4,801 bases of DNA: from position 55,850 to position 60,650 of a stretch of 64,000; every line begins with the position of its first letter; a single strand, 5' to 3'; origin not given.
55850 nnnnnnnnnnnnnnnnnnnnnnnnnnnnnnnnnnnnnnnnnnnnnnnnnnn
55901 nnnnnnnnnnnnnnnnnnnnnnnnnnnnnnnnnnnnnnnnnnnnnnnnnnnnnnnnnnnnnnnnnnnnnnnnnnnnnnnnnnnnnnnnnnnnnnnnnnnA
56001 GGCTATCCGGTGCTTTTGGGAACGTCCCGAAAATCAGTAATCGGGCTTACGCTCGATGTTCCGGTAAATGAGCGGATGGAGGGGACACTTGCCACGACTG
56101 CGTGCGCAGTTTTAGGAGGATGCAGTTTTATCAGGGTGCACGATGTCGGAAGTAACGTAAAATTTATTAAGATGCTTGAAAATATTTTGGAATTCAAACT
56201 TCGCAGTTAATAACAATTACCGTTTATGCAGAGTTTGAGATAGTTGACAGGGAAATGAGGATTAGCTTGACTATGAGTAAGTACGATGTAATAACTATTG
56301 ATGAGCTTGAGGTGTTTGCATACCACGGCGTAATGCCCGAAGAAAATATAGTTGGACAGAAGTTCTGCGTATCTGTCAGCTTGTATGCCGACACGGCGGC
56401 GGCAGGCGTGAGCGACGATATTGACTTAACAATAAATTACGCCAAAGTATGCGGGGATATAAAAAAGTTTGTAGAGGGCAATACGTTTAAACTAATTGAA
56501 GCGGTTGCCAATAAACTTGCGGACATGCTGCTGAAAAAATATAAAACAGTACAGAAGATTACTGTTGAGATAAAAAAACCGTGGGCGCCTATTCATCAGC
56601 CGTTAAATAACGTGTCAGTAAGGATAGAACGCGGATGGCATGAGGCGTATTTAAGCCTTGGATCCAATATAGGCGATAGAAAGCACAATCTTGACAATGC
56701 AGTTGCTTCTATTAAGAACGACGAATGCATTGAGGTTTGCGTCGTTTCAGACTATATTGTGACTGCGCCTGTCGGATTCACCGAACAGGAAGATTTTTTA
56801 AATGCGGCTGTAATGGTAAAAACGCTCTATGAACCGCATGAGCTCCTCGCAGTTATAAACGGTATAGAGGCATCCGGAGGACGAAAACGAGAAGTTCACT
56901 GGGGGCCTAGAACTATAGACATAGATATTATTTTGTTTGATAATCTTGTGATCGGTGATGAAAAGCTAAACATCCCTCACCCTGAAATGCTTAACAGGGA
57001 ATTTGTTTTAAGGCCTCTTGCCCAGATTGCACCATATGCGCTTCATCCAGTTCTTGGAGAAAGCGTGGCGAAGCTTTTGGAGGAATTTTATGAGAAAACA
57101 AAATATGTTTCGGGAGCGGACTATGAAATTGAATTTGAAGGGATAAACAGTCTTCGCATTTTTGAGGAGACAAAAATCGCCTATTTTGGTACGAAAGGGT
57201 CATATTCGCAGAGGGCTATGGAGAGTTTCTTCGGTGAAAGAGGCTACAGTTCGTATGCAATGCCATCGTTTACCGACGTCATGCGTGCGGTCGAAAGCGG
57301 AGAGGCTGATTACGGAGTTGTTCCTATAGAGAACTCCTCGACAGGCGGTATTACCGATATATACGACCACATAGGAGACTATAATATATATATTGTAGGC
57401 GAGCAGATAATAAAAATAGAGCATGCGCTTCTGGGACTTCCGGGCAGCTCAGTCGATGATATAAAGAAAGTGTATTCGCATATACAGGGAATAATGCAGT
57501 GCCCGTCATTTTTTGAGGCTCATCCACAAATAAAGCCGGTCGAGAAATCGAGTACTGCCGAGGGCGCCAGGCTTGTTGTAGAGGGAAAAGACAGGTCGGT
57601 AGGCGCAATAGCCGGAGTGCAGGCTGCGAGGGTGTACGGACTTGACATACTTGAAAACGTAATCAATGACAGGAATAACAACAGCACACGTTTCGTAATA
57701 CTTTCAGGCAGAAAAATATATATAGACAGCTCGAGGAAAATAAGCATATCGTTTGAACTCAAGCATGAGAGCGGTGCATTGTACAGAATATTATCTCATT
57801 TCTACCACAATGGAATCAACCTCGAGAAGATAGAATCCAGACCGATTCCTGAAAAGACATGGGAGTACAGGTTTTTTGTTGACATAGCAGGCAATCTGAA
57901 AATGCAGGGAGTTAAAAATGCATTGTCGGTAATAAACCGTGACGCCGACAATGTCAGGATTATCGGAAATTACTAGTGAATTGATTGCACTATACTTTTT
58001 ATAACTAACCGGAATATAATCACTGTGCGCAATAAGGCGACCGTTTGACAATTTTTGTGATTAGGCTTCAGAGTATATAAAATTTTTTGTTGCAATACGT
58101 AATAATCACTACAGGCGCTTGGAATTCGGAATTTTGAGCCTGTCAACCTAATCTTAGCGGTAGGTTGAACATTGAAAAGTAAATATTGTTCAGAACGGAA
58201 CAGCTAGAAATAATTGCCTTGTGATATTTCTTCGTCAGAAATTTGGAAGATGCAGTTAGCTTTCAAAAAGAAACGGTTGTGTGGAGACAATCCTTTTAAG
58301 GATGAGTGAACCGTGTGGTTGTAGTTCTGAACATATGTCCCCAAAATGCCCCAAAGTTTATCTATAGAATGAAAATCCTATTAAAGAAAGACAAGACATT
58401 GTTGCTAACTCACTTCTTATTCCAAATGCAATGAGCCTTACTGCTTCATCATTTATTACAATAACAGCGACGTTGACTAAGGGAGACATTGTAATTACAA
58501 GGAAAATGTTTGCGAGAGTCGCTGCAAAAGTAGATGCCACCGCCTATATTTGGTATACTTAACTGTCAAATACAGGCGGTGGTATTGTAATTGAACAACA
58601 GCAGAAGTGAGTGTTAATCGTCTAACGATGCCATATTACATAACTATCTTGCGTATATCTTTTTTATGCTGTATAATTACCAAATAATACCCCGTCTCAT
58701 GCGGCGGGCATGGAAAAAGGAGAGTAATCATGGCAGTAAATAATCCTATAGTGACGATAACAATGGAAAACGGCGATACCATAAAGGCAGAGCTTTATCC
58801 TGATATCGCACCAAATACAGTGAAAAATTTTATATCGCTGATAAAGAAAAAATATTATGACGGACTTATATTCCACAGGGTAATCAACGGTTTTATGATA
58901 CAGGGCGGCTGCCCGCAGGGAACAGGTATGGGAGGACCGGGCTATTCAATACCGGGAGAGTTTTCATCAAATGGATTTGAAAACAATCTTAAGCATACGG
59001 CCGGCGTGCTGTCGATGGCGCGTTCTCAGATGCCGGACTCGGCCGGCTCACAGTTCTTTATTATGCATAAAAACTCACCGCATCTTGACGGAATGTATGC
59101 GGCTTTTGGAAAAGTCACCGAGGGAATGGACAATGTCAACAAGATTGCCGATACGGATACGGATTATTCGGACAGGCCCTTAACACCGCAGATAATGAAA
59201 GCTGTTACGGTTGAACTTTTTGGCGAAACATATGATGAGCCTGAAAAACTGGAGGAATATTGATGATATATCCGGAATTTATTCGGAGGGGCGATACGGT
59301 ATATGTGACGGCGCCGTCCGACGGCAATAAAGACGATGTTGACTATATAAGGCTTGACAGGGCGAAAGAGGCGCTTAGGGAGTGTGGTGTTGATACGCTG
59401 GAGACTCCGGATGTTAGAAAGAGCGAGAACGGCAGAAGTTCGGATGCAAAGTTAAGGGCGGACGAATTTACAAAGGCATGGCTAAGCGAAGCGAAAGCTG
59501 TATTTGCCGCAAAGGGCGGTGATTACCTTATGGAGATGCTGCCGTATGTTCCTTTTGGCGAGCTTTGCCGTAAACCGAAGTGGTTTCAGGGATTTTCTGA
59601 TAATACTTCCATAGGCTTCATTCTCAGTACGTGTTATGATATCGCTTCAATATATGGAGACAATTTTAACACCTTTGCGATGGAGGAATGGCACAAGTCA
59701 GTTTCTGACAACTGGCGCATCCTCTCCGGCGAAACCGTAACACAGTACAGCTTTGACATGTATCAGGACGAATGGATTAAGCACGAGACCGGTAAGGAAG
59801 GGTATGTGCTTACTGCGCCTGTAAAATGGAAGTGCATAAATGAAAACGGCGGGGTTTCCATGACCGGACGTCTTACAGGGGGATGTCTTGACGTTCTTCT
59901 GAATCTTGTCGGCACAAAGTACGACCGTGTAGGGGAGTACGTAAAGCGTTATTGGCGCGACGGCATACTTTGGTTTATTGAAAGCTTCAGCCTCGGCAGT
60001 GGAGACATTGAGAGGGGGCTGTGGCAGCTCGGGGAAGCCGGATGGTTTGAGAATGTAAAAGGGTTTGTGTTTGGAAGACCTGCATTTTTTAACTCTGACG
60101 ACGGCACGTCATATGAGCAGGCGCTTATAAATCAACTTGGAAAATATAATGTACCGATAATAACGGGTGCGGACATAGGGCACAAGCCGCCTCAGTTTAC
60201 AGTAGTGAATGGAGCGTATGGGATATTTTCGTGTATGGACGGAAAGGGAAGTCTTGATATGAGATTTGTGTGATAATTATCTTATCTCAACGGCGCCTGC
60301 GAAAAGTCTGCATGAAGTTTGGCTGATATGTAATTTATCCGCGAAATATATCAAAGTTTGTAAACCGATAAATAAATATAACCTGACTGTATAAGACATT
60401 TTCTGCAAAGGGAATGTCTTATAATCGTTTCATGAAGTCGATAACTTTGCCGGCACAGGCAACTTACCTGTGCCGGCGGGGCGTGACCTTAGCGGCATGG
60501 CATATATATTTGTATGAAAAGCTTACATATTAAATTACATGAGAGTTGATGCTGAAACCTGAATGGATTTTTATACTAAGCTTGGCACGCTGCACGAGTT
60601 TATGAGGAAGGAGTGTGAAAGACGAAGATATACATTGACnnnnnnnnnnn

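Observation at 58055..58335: Unassigned multi-branched structured RNA candidate between pheA and ppi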

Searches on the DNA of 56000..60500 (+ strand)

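Call 3: search_rna_families(source=window, start=56000, end=60500, threshold=evalue, max_evalue=10, show_alignments=3)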
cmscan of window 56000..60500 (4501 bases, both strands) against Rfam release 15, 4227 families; matches with E-value up to 10: 3.
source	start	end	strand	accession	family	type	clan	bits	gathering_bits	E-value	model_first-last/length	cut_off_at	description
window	56225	56322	+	RF00357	snoR44_J54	Gene; snRNA; snoRNA; CD-box;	CL00069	20.4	48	2.6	1-97/97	no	Small nucleolar RNA R44/J54/Z268 family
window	58248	58314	+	RF01896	mir-142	Gene; miRNA;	-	18.7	57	3.7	1-85/85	no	mir-142 microRNA precursor family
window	60416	60478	-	RF02564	naRNA4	Gene; sRNA;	-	18.3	59.5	6.4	1-77/77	no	Nucleoid-associated noncoding RNA 4 (CssrE)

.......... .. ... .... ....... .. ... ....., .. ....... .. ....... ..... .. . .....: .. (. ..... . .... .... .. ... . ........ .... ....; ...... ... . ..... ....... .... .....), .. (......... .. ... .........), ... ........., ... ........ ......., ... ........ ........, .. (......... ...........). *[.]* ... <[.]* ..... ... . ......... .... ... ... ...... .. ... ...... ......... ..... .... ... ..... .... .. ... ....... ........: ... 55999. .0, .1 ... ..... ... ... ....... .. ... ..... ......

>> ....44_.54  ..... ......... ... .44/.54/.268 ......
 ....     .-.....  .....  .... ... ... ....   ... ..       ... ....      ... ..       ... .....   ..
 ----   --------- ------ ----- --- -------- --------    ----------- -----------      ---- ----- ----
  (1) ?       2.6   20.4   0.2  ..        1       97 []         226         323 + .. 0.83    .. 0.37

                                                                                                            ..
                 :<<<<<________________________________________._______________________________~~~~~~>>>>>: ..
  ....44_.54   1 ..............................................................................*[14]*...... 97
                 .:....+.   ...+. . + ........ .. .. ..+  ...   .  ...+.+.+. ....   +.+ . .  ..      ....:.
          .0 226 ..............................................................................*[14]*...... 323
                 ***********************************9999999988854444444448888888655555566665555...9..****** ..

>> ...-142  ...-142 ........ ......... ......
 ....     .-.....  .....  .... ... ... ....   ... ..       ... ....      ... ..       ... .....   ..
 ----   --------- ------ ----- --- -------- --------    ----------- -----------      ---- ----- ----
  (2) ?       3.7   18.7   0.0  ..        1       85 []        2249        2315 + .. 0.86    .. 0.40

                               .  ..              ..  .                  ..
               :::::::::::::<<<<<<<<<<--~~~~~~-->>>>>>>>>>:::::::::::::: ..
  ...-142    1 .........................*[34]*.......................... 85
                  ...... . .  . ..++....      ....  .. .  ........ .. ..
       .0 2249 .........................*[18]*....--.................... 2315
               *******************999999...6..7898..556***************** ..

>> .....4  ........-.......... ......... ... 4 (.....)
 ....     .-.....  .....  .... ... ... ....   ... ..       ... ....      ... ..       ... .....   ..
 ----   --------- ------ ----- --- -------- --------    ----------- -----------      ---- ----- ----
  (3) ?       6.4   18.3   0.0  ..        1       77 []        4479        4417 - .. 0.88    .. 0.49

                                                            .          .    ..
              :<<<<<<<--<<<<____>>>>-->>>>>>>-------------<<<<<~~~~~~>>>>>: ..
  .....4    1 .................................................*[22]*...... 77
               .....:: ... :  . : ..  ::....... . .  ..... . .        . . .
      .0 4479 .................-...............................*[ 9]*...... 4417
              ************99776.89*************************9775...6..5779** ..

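Call 28: search_dna_similar(collection=plasmids, mode=distant, query=window:57977-58729:+, max_evalue=0.01)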
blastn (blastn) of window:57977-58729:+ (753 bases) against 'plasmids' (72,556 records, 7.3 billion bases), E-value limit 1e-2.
No match.

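Call 29: search_dna_similar(collection=phages, mode=distant, query=window:57977-58729:+, max_evalue=0.01)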
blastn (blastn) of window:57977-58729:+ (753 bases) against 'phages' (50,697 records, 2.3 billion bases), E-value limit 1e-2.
Records with a match: 1; places in all: 1; records where one place covers at least 80% of the query: 0.
Best place of each record, by identity: 60-80% 1.
By first word of the organism name: Bacteriophage 1.
By host as written in the record: - 1.
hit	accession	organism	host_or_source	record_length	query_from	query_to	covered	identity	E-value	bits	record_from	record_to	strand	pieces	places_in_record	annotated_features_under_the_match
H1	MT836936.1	Bacteriophage sp.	human fecal samples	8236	150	223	10%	78.7%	1e-5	57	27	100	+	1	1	record has no annotation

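Call 67: search_dna_similar(collection=plasmids, mode=distant, query=window:58500-58640:+, max_evalue=10)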
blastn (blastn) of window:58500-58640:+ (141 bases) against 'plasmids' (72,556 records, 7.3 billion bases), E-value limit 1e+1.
Records with a match: 4; places in all: 4; records where one place covers at least 80% of the query: 0.
Best place of each record, by identity: 80-90% 4.
By first word of the organism name: Bacillus 4.
By predicted mobility (MOB-suite, as given by PLSDB): conjugative 4.
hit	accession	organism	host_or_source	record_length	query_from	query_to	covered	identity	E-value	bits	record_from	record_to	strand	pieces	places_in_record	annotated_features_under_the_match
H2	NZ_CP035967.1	Bacillus mycoides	cell culture,soil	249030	60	99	28%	82.5%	5e+0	38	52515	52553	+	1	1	spore germination protein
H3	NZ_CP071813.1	Bacillus mycoides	cell culture,soil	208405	60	99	28%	82.5%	5e+0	38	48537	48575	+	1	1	spore germination protein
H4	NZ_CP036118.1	Bacillus mycoides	cell culture,soil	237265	60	99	28%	82.5%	5e+0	38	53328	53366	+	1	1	spore germination protein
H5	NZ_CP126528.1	Bacillus toyonensis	bacterial isolate,semidesertic area ...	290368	60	99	28%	82.5%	5e+0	38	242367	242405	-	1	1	spore germination protein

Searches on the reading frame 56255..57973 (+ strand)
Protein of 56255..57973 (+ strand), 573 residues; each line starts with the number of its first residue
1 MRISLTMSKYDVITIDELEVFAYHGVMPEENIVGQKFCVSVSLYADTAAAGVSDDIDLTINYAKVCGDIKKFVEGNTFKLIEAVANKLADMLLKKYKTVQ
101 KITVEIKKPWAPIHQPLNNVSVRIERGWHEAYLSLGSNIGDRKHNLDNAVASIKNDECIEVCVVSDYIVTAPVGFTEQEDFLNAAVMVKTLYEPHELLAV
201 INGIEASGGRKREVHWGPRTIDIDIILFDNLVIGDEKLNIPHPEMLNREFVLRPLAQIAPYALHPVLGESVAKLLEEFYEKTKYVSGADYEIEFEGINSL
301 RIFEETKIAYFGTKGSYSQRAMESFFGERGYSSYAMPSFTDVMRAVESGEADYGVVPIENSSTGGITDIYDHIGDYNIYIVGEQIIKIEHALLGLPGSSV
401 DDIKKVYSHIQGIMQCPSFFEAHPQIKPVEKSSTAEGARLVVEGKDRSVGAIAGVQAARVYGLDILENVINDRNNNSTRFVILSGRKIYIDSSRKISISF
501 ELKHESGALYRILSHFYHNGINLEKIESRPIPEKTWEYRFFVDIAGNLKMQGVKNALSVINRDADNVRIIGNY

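Call 13: find_related_loci(query=window:56255-57973:+, collection=genome_contigs, flank=4000)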
Query window:56255-57973:+ (573 aa) in genome_contigs; peptide patterns used: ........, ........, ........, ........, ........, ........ (x = any residue, [..] = any of these).
133 stretches matched a pattern; 53 encode a relative of the query (tblastn E <= 1e-3); 53 distinct loci.
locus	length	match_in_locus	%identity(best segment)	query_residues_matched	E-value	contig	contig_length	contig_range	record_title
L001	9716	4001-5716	86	2-573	0e+0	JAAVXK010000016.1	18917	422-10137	MAG: Lachnospiraceae bacterium isolate ABMPRH_221_0 k141_1421762, whole genome shotgun sequence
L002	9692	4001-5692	60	11-573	0e+0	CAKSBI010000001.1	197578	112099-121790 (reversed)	MAG: uncultured Lachnospiraceae bacterium isolate REFINED_METABAT215_TOP10_CONTIGS_1500_ASSEMBLY_K77_MERGED__Hadza_PheCh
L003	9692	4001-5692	61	11-573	0e+0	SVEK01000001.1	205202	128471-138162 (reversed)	MAG: Lachnospiraceae bacterium isolate SIG304 NODE_973_length_205202_cov_3.150833, whole genome shotgun sequence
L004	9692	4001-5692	60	11-573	0e+0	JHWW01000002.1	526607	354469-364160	Lachnospiraceae bacterium V9D3004 T524DRAFT_scaffold00002.2_C, whole genome shotgun sequence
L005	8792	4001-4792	42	11-265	1e-55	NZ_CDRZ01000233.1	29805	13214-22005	Syntrophaceticus schinkii strain Sp3, whole genome shotgun sequence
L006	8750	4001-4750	38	11-259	4e-47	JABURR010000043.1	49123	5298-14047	MAG: Rhodobacteraceae bacterium isolate Bin_6 NODE_224_length_49123_cov_32.5938, whole genome shotgun sequence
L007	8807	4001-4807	34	312-573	5e-41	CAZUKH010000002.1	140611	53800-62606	MAG TPA_asm: uncultured Candidatus Saccharibacteria bacterium isolate SRP290908_co1_393 genome assembly, contig: NODE_94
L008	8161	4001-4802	45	9-271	2e-55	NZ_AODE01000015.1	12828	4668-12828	Listeria cornellensis FSL F6-0969 c14, whole genome shotgun sequence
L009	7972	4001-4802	46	9-271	5e-56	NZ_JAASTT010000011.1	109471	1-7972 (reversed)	Listeria portnoyi strain FSL L7-1582 NODE_11_length_109471_cov_32.254100, whole genome shotgun sequence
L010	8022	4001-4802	46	9-271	2e-55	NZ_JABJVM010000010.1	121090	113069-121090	Listeria rustica strain FSL W9-0585 NODE_10_length_121090_cov_62.277308, whole genome shotgun sequence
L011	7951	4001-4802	45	9-271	3e-54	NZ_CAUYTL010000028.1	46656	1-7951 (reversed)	Listeria rocourtiae subsp. hofi strain CLIP 2022/01000 NODE_28_length_46656_cov_201.009146_pilon, whole genome shotgun s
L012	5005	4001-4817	48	11-265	4e-51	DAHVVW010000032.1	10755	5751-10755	MAG TPA_asm: Clostridiales bacterium isolate clean737 NODE_32_length_10755_cov_2.741618, whole genome shotgun sequence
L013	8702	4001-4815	43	11-281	6e-55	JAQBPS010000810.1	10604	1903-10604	MAG: Bacillota bacterium isolate RYN_353 scaffold_1211808, whole genome shotgun sequence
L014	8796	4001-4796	45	8-265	2e-52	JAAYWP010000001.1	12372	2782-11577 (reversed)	MAG: Syntrophomonadaceae bacterium isolate AS4GglBPBL_35 62_AS4G, whole genome shotgun sequence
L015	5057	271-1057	47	11-265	6e-49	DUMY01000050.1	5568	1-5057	MAG TPA_asm: Syntrophomonadaceae bacterium isolate AS05jafATM_105 15946_AS05, whole genome shotgun sequence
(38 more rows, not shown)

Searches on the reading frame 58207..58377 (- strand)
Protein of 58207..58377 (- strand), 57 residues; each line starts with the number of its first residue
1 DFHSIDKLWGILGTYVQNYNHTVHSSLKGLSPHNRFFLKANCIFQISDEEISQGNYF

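Call 10: search_protein_families(library=pfam, max_evalue=10, proteins=[window:58207-58344:-])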
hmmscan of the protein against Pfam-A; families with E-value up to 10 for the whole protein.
seq(46 aa): 2 families
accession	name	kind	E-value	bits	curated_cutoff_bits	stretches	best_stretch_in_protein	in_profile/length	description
PF13333.12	rve_2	-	0.077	13.6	22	1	4-22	30-49/56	Integrase core domain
PF16655.11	PhoD_N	-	0.17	12.9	30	1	6-30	53-77/90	PhoD-like phosphatase, N-terminal domain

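Call 56: search_protein_representatives(protein=window:58207-58377:-)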
Query: 57 residues. Proteins with E-value up to 0.001 (for the whole library): 31; up to 1e-10: 1; up to 1e-30: 0. The best 31 are listed.
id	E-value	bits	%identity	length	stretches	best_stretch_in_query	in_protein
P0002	3.5e-11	58.4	39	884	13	2-24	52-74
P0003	4.6e-09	51.8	56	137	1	1-52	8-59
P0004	2.8e-08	49.3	50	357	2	1-53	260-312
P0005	5.0e-08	48.5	51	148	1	1-53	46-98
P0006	5.1e-08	48.5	55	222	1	1-53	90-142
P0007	4.0e-07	45.7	49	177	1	1-53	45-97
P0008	1.2e-06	44.2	54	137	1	1-51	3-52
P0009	1.6e-06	43.8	56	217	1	1-43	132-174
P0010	1.6e-06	43.8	49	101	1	1-53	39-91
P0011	9.8e-06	41.3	61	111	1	1-38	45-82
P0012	1.2e-05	41.0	40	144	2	1-52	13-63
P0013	1.8e-05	40.5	48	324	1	4-53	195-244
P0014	2.1e-05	40.3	46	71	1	2-53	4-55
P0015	2.3e-05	40.2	44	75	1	1-52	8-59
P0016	2.4e-05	40.1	44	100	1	1-52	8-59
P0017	4.4e-05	39.3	52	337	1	2-53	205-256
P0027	3.3e-04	36.5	48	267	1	1-52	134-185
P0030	6.9e-04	35.5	44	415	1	1-52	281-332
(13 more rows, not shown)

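Call 57: search_protein_families(library=pfam, max_evalue=0.001, proteins=[P0004, P0013, P0017, P0030, P0027, P0006, P0003, P0009, P0005, P0002])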
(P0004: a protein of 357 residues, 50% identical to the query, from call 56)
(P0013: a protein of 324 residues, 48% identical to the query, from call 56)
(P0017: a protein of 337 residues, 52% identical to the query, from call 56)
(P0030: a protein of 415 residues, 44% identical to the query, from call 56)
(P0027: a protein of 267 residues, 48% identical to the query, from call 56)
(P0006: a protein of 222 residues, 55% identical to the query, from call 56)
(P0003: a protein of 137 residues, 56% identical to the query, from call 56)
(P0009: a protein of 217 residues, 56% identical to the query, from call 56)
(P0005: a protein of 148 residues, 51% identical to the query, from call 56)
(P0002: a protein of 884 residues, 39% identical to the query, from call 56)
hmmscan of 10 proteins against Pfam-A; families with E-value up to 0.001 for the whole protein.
P0004 (357 aa): 4 families
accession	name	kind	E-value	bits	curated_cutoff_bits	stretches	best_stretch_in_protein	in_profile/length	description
PF00665.32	rve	-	1.6e-26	93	32.6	2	104-204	4-102/102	Integrase core domain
PF13683.12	rve_3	-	6e-15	55.2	26.5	1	193-250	2-56/67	Integrase core domain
PF24764.1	rva_4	-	0.0001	22.5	26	0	127-293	23-178/194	Integrase core domain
PF22483.2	Mu-transpos_C_2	-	0.00045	20.3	27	1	318-356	12-50/73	Mu transposase, C-terminal domain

P0013 (324 aa): 2 families
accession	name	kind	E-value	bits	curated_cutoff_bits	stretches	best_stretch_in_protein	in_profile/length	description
PF07603.17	Lcl_C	-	9.7e-13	48.9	34.9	1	56-155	2-107/117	Lcl C-terminal domain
PF22483.2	Mu-transpos_C_2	-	0.00024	21.2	27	1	250-291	12-53/73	Mu transposase, C-terminal domain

P0017 (337 aa): 3 families
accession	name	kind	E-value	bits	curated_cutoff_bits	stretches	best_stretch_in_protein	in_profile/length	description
PF13565.12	HTH_32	-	5.6e-13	49.7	33.7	1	57-133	1-72/73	Homeodomain-like domain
PF13518.12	HTH_28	-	8.5e-06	26.2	25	1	55-79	26-50/52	Helix-turn-helix domain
PF13683.12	rve_3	-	0.00079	19.6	26.5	0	203-235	34-67/67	Integrase core domain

P0030 (415 aa): 6 families
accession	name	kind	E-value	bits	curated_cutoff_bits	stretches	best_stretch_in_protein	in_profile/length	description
PF00665.32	rve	-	7.8e-14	52.2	32.6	1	157-256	4-102/102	Integrase core domain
PF13565.12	HTH_32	-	2.4e-11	44.4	33.7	1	57-133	1-72/73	Homeodomain-like domain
PF13518.12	HTH_28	-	8.5e-06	26.2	25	0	53-79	24-50/52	Helix-turn-helix domain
PF13683.12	rve_3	-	1.3e-05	25.3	26.5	1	247-312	4-67/67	Integrase core domain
PF09299.17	Mu-transpos_C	-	0.00028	21.3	21.7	1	335-386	4-57/61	Mu transposase, C-terminal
PF13384.12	HTH_23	-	0.00084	19.5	24.6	0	53-73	29-49/50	Homeodomain-like domain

P0027 (267 aa): 3 families
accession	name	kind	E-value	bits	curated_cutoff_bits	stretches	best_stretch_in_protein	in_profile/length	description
PF00665.32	rve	-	5.6e-13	49.5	32.6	1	9-109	4-102/102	Integrase core domain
PF13683.12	rve_3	-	8.4e-13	48.3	26.5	1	100-165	4-67/67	Integrase core domain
PF22483.2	Mu-transpos_C_2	-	0.00083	19.5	27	0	192-231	12-51/73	Mu transposase, C-terminal domain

P0006 (222 aa): 2 families
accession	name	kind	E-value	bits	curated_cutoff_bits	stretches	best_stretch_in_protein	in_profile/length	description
PF13683.12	rve_3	-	1.2e-08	34.9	26.5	1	68-121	16-67/67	Integrase core domain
PF13333.12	rve_2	-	0.00015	22.3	22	1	74-122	3-49/56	Integrase core domain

P0003 (137 aa): 2 families
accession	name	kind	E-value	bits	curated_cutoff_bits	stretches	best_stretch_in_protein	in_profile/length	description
PF13683.12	rve_3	-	0.00044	20.4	26.5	1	5-39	32-67/67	Integrase core domain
PF13333.12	rve_2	-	0.00067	20.2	22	0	8-41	16-50/56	Integrase core domain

P0009 (217 aa): 2 families
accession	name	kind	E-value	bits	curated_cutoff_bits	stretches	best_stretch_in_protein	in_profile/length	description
PF00665.32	rve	-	4.1e-13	49.9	32.6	1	20-107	14-102/102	Integrase core domain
PF13683.12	rve_3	-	3.6e-11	43.1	26.5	1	98-163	4-67/67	Integrase core domain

P0005 (148 aa): 1 family
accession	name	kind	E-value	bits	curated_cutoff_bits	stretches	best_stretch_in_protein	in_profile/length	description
PF13683.12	rve_3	-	1.2e-06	28.6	26.5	1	23-77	15-67/67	Integrase core domain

P0002 (884 aa): 1 family
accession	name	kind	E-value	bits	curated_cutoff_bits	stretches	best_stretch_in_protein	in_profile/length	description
PF21732.2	DUF6864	-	9.7e-09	35.5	27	0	326-360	79-112/114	Domain of unknown function (DUF6864)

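Call 61: search_protein_families(library=ncbifam, max_evalue=0.001, proteins=[P0030, P0017])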
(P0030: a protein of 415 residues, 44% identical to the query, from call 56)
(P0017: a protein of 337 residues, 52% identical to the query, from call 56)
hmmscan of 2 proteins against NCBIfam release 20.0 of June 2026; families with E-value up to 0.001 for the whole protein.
P0030 (415 aa): 5 families
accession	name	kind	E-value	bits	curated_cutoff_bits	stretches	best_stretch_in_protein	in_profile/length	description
NF033577.2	transpos_IS481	equivalog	3.6e-43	148.1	224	1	50-316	22-284/284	IS481 family transposase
NF033516.0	transpos_IS3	equivalog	4e-23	82.3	160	1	80-315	124-368/369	IS3 family transposase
NF033594.2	transpos_ISNCY_2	equivalog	5.6e-16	58.7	250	1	53-369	22-339/368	ISNCY family transposase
NF033546.1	transpos_IS21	equivalog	3.7e-14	52.9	160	1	54-326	21-292/294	IS21 family transposase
NF033545.0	transpos_IS630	equivalog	2.7e-07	30.3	100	1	50-135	21-106/299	IS630 family transposase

P0017 (337 aa): 5 families
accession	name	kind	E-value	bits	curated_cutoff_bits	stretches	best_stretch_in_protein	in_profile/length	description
NF033577.2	transpos_IS481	equivalog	1.9e-27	96.6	224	1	54-199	26-165/284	IS481 family transposase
NF033516.0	transpos_IS3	equivalog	3.5e-11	43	160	1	83-199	128-251/369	IS3 family transposase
NF033546.1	transpos_IS21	equivalog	1.3e-08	34.7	160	0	80-147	43-105/294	IS21 family transposase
NF033545.0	transpos_IS630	equivalog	1.7e-08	34.3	100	1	54-153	25-124/299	IS630 family transposase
NF033594.2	transpos_ISNCY_2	equivalog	5.1e-05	22.6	250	0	56-198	25-164/368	ISNCY family transposase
